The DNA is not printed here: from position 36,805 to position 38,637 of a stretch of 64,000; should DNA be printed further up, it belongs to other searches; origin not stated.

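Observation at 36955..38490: Single-polypeptide fusion of a choline/ethanolamine-kinase-like domain to a CRP/FNR transcription factor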

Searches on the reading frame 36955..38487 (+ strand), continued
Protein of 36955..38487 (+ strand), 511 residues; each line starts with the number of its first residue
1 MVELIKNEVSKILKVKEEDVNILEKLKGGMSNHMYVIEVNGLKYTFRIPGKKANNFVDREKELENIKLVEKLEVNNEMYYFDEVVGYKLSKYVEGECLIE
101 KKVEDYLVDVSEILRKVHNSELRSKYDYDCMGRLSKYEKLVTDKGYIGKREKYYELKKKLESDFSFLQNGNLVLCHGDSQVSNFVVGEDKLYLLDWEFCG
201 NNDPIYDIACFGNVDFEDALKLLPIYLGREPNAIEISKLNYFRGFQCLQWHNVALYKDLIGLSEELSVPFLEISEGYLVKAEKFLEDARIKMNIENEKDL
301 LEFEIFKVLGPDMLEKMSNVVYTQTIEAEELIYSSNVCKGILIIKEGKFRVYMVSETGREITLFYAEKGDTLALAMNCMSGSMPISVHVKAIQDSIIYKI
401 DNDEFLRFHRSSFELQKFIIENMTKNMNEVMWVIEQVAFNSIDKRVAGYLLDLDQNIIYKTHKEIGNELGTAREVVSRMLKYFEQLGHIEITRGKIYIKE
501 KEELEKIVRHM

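Call 29: search_protein_representatives(protein=P0001)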
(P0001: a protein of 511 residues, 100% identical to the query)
Query: 511 residues. Proteins with E-value up to 0.001 (for the whole library): 6700; up to 1e-10: 2066; up to 1e-30: 89. The best 150 are listed.
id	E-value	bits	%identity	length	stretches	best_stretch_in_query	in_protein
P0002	1.1e-192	657.9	58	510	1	3-507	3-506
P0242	8.8e-81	288.9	50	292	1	4-287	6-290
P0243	1.8e-75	271.4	46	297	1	2-288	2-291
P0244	1.8e-73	264.8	50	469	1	3-286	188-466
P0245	9.7e-70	252.5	46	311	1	14-288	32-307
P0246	3.4e-67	244.1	48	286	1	4-282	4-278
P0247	5.4e-67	243.5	45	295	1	6-289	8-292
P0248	2.1e-66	241.5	48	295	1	1-284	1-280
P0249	5.6e-65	236.8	47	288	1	18-284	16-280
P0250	2.0e-64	235.0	43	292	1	7-287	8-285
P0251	2.0e-64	235.0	46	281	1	3-286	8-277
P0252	7.6e-63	229.8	46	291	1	7-287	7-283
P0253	9.5e-63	229.5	45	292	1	4-287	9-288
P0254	1.7e-62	228.6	44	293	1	9-285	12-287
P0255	2.5e-62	228.1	43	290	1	9-282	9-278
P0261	1.3e-57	212.5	42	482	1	15-288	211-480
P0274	2.0e-52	195.4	43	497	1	10-280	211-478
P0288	3.5e-45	171.5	30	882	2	7-251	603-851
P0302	9.4e-40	153.6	38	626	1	18-294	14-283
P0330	1.1e-30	123.7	26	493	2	328-506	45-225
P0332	1.6e-30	123.2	37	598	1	2-226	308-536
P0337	7.6e-30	120.9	33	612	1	9-262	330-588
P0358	5.9e-28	114.7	34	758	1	6-228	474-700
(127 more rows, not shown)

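Call 31: search_protein_families(library=pfam, proteins=[P0244, P0261, P0274, P0302, P0337, P0332, P0288, P0358, P0330, P0094], max_evalue=0.0001)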
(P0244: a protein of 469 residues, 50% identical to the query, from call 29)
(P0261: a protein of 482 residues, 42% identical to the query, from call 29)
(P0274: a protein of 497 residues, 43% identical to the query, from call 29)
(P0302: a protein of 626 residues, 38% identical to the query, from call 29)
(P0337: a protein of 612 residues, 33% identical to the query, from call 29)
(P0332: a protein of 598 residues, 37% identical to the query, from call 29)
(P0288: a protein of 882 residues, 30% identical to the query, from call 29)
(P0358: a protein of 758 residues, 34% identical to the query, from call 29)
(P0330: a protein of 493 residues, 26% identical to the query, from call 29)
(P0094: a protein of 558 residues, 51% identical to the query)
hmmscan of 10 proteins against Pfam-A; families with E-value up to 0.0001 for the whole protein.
P0244 (469 aa): 3 families
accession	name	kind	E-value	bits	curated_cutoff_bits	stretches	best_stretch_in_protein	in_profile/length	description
PF01725.21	Ham1p_like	-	1.5e-51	175.4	22.5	1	5-182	2-185/186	Ham1 family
PF01636.29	APH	-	9.5e-18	65.3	23.2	1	210-400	3-219/239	Phosphotransferase enzyme family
PF01633.27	Choline_kinase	-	1.8e-16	60.7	29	1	209-391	1-203/300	Choline/ethanolamine kinase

P0261 (482 aa): 2 families
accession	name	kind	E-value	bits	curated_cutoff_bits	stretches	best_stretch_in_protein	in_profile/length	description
PF01725.21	Ham1p_like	-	8.5e-55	186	22.5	1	5-185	1-183/186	Ham1 family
PF01636.29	APH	-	1.1e-09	38.9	23.2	1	361-414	165-221/239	Phosphotransferase enzyme family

P0274 (497 aa): 3 families
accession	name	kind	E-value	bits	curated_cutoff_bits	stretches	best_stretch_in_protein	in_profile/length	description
PF01725.21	Ham1p_like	-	3.3e-52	177.5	22.5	1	3-186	1-184/186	Ham1 family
PF01633.27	Choline_kinase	-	4e-15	56.3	29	1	222-409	1-203/300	Choline/ethanolamine kinase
PF01636.29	APH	-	7.8e-11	42.6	23.2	1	223-429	3-230/239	Phosphotransferase enzyme family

P0302 (626 aa): 1 family
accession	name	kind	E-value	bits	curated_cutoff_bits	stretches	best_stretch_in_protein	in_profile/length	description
PF01636.29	APH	-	6.5e-08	33.1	23.2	1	20-218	3-226/239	Phosphotransferase enzyme family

P0337 (612 aa): 5 families
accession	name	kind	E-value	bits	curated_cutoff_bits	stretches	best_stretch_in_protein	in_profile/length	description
PF01636.29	APH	-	3.6e-13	50.3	23.2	1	347-553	5-230/239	Phosphotransferase enzyme family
PF00483.29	NTP_transferase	-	5.4e-12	46.2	21.2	1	72-180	2-117/245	Nucleotidyl transferase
PF12804.13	NTP_transf_3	-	2.7e-11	44.4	27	1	72-164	1-86/160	MobA-like NTP transferase domain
PF01633.27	Choline_kinase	-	6.5e-11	42.5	29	1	346-548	3-219/300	Choline/ethanolamine kinase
PF13412.12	HTH_24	-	2.1e-06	27.7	21.9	1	12-46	13-47/48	Winged helix-turn-helix DNA-binding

P0332 (598 aa): 5 families
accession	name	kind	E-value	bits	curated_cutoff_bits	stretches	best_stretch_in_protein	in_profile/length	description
PF01633.27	Choline_kinase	-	1.2e-22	81.1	29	1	332-582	5-296/300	Choline/ethanolamine kinase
PF13412.12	HTH_24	-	1.8e-11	43.8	21.9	1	4-44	7-47/48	Winged helix-turn-helix DNA-binding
PF12804.13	NTP_transf_3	-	9.9e-10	39.3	27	1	76-199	1-126/160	MobA-like NTP transferase domain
PF01636.29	APH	-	8.4e-07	29.4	23.2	1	478-539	167-228/239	Phosphotransferase enzyme family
PF01047.28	MarR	-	2.8e-05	24.4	24.6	1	4-48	7-51/59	MarR family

P0288 (882 aa): 8 families
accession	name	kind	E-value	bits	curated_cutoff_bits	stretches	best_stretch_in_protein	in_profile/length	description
PF01633.27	Choline_kinase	-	5.2e-35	121.7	29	2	619-844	1-241/300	Choline/ethanolamine kinase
PF01636.29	APH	-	1.1e-28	101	23.2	2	397-518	92-218/239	Phosphotransferase enzyme family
PF12804.13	NTP_transf_3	-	7.9e-11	42.8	27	1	70-169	1-95/160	MobA-like NTP transferase domain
PF13412.12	HTH_24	-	1.3e-08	34.7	21.9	1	6-48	5-47/48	Winged helix-turn-helix DNA-binding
PF00483.29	NTP_transferase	-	4.3e-07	30.2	21.2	1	70-136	2-71/245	Nucleotidyl transferase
PF24409.1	wHTH-PRTase_assc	-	3.2e-06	27.5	27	1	13-67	6-60/83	wHTH-PRTase associated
PF00069.31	Pkinase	-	4.7e-06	26.6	31.7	0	748-796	98-145/263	Protein kinase domain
PF07914.17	DUF1679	-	8e-06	25.4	24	0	467-516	268-322/414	Uncharacterized oxidoreductase dhs-27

P0358 (758 aa): 5 families
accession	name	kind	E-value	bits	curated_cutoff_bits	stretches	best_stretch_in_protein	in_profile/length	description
PF12804.13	NTP_transf_3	-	1.8e-23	83.9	27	2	238-390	1-128/160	MobA-like NTP transferase domain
PF01633.27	Choline_kinase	-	1.2e-20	74.5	29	1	494-745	5-297/300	Choline/ethanolamine kinase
PF00483.29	NTP_transferase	-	6.5e-17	62.4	21.2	1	3-106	2-113/245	Nucleotidyl transferase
PF01636.29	APH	-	3.6e-11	43.7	23.2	1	495-702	7-229/239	Phosphotransferase enzyme family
PF01128.25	IspD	-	4.3e-08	33.6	27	0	2-62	2-61/221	2-C-methyl-D-erythritol 4-phosphate cytidylyltransferase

P0330 (493 aa): 4 families
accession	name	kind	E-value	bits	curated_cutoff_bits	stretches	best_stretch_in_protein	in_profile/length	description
PF00027.35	cNMP_binding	-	3.5e-31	107.4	27.5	2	40-128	2-88/89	Cyclic nucleotide-binding domain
PF13545.12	HTH_Crp_2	-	4e-29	100.8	27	2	415-479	2-70/70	Crp-like helix-turn-helix domain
PF00325.26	Crp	-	3.4e-08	33.5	21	0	433-460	4-31/32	Bacterial regulatory proteins, crp family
PF12802.13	MarR_2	-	4.5e-05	24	27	0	179-212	21-54/61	MarR family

P0094 (558 aa): 5 families
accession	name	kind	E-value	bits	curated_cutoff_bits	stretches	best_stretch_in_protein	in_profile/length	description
PF12706.13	Lactamase_B_2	-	3.5e-20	72.9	27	1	24-169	3-166/200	Beta-lactamase superfamily domain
PF01633.27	Choline_kinase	-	3.6e-20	72.9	29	1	293-501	2-225/300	Choline/ethanolamine kinase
PF01636.29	APH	-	5.9e-16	59.4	23.2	1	294-487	4-215/239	Phosphotransferase enzyme family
PF00753.33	Lactamase_B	-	6.4e-14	52.8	22.7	1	10-89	4-84/196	Metallo-beta-lactamase superfamily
PF23023.1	Anti-Pycsar_Apyc1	-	3.9e-05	23.7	50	1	13-71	21-76/250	Anti-Pycsar protein Apyc1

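Call 39: find_encoding_contigs(protein=P0241, flank=10000, max_places=3)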
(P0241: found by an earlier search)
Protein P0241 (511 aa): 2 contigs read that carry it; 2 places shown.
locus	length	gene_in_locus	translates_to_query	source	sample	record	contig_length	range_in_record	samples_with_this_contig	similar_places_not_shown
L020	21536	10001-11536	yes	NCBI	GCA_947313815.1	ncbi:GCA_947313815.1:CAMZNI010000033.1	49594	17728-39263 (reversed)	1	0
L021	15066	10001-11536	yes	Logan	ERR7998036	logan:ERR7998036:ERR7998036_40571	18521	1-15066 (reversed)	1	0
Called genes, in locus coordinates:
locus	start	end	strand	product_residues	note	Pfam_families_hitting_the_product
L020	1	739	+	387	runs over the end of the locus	PF02670:DXP_reductoisom, PF08436:DXP_redisom_C, PF13288:DXPR_C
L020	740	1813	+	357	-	PF02163:Peptidase_M50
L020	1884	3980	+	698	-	PF22896:OB_RNR_1st (faint), PF00313:CSD (faint), PF08206:OB_RNB, PF17876:CSD2 (weak), PF08206:OB_RNB, PF17876:CSD2, PF00773:RNB, PF00575:S1, +1 more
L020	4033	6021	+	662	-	PF00456:Transketolase_N, PF00676:E1_dh (weak), PF02779:Transket_pyr, PF02780:Transketolase_C, PF22613:Transketolase_C_1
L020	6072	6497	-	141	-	-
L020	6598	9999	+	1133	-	PF21445:ADDB_N, PF12705:PDDEXK_1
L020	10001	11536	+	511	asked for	PF01633:Choline_kinase, PF01636:APH, PF00027:cNMP_binding, PF13545:HTH_Crp_2, PF00325:Crp (weak)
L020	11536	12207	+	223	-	PF02683:DsbD_TM, PF13386:DsbD_2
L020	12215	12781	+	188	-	PF00578:AhpC-TSA, PF08534:Redoxin, PF00085:Thioredoxin, PF13098:Thioredoxin_2, PF13905:Thioredoxin_8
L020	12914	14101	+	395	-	PF01654:Cyt_bd_oxida_I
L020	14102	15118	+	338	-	PF02322:Cyt_bd_oxida_II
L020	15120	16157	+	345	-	PF03116:NQR2_RnfD_RnfE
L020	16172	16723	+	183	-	PF04205:FMN_bind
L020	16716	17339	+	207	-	PF02508:Rnf-Nqr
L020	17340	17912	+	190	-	PF02508:Rnf-Nqr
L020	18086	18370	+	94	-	PF04060:FeS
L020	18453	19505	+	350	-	PF04551:GcpE, PF26540:GcpE_C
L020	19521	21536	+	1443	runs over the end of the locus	PF11490:DNA_pol3_a_NII (weak), PF01336:tRNA_anti-codon (weak), PF02811:PHP, PF00929:RNase_T, PF02811:PHP, PF07733:DNA_pol3_alpha, PF17657:DNA_pol3_finger, PF14579:HHH_6, +2 more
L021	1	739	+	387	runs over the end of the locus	PF02670:DXP_reductoisom, PF08436:DXP_redisom_C, PF13288:DXPR_C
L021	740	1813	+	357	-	PF02163:Peptidase_M50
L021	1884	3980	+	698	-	PF22896:OB_RNR_1st (faint), PF00313:CSD (faint), PF08206:OB_RNB, PF17876:CSD2 (weak), PF08206:OB_RNB, PF17876:CSD2, PF00773:RNB, PF00575:S1, +1 more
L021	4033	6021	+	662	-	PF00456:Transketolase_N, PF00676:E1_dh (weak), PF02779:Transket_pyr, PF02780:Transketolase_C, PF22613:Transketolase_C_1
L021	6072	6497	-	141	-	-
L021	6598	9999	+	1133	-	PF21445:ADDB_N, PF12705:PDDEXK_1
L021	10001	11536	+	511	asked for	PF01633:Choline_kinase, PF01636:APH, PF00027:cNMP_binding, PF13545:HTH_Crp_2, PF00325:Crp (weak)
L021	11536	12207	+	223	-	PF02683:DsbD_TM, PF13386:DsbD_2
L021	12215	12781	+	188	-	PF00578:AhpC-TSA, PF08534:Redoxin, PF00085:Thioredoxin, PF13098:Thioredoxin_2, PF13905:Thioredoxin_8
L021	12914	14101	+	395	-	PF01654:Cyt_bd_oxida_I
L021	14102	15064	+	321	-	?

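Call 52: predict_structure(alignment_id=A2)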
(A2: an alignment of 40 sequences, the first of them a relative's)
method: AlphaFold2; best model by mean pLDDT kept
length: 511 residues; sequences in the alignment: 40
mean_pLDDT: 87.4   pTM: 0.63
mean pLDDT of the five models: 87.4, 87.4, 86.4, 86.2, 85.2
residues with pLDDT >= 90: 288; 70-90: 170; 50-70: 50; < 50: 3
segments of 3 or more residues with pLDDT < 50: none
pLDDT, mean of each block of 10 residues (from residue 1): 95 97 81 91 94 88 95 94 94 94 97 98 94 94 92 94 75 93 94 94 97 95 95 87 96 95 90 96 90 61 86 80 82 70 89 77 85 63 70 88 80 85 75 58 86 93 86 83 94 93 86 45
secondary structure, 60 per line:
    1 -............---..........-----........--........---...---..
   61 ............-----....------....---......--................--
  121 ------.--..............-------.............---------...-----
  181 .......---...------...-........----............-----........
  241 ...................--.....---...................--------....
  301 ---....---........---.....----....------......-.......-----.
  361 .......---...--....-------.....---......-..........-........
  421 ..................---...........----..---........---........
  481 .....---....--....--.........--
elements in order: H2-13 E20-26 E32-39 E42-49 H59-72 E78-81 E88-91 E95-97 H103-118 H130-143 H151-163 E173-175 E184-187 E191-193 E200-202 H204-211 H216-227 H233-259 H262-266 H270-288 H297-300 H304-307 H311-318 E322-326 E331-334 E341-346 E348-354 E360-367 E371-373 H376-379 E387-391 E395-400 H402-411 H413-438 H442-452 H462-469 H473-485 E489-492 E495-498 H501-509
